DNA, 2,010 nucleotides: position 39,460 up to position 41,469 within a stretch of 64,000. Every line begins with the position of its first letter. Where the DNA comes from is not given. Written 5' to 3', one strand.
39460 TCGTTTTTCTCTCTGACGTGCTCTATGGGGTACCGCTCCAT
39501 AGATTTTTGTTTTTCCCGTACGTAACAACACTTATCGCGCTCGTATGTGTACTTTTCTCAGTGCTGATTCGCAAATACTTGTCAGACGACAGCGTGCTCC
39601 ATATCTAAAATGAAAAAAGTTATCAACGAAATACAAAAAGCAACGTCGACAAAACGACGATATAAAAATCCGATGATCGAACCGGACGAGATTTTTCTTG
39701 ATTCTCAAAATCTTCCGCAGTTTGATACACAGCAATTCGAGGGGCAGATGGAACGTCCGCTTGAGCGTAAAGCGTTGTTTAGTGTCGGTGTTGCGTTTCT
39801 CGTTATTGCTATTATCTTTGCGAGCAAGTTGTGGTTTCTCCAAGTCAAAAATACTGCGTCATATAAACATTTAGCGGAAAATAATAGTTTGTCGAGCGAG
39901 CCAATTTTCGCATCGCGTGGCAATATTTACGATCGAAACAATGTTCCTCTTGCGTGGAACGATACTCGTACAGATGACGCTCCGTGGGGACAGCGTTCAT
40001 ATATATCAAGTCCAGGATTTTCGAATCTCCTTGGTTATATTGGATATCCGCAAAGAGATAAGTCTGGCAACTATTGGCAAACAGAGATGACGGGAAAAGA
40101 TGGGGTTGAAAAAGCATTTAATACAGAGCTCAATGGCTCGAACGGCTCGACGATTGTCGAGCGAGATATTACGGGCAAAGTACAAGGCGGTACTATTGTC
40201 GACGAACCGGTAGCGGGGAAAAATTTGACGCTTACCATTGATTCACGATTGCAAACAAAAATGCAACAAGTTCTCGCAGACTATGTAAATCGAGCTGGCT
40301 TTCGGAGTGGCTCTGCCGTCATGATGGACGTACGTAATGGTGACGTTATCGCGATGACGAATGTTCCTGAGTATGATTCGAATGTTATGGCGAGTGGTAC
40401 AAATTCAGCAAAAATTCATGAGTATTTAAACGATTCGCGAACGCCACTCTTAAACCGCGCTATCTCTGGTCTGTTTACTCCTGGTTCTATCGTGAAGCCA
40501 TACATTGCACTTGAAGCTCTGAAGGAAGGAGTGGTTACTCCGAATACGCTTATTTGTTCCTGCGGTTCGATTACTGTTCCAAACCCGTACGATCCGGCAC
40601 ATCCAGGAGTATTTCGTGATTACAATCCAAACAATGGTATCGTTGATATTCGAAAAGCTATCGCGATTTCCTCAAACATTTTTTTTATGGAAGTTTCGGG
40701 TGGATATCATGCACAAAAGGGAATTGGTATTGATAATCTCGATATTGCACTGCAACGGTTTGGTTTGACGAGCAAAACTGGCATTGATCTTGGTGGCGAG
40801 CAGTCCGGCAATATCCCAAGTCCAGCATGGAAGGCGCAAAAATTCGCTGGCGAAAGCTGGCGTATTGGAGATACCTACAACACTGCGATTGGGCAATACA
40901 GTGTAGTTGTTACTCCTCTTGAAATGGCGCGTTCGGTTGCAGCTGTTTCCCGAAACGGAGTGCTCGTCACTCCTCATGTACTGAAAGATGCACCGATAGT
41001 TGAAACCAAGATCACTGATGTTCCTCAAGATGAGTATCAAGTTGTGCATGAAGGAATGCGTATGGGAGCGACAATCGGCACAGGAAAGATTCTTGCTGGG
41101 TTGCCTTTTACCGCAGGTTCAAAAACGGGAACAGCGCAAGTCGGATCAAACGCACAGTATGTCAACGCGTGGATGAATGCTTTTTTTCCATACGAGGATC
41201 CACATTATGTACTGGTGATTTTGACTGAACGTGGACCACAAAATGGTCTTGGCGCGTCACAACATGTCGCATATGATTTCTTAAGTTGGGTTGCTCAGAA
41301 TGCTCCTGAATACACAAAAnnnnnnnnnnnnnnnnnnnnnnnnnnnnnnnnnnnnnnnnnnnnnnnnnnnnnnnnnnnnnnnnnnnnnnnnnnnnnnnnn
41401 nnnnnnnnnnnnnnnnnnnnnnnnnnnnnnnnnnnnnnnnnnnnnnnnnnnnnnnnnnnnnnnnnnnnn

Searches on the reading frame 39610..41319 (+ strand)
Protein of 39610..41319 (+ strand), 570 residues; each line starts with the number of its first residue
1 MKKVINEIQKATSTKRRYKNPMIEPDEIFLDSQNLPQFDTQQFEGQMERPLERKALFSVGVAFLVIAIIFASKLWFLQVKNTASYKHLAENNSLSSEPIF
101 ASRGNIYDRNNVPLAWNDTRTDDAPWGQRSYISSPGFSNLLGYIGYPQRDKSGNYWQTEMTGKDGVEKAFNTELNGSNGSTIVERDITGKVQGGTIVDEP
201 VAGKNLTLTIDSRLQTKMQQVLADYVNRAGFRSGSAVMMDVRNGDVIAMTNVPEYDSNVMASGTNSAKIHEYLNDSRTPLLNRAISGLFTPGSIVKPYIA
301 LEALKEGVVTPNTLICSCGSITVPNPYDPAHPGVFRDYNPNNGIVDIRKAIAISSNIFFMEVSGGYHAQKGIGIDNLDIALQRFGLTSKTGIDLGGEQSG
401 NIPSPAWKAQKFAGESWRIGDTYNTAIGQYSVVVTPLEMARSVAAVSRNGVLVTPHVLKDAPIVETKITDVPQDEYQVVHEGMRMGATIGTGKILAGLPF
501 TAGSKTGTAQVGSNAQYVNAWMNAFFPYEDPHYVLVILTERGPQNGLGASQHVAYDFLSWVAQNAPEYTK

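Call 33: search_protein_families(library=pfam, proteins=[window:39610-41319:+], max_evalue=0.00001)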
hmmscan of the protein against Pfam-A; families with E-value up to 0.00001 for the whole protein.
window:39610-41319:+ (570 aa): 2 families
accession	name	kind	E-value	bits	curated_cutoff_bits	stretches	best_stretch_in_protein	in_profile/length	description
PF00905.27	Transpeptidase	-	1.8e-48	165.7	22.1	1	234-558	1-298/299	Penicillin binding protein transpeptidase domain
PF03717.20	PBP_dimer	-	4.2e-15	57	24.4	1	128-192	107-176/180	Penicillin-binding Protein dimerisation domain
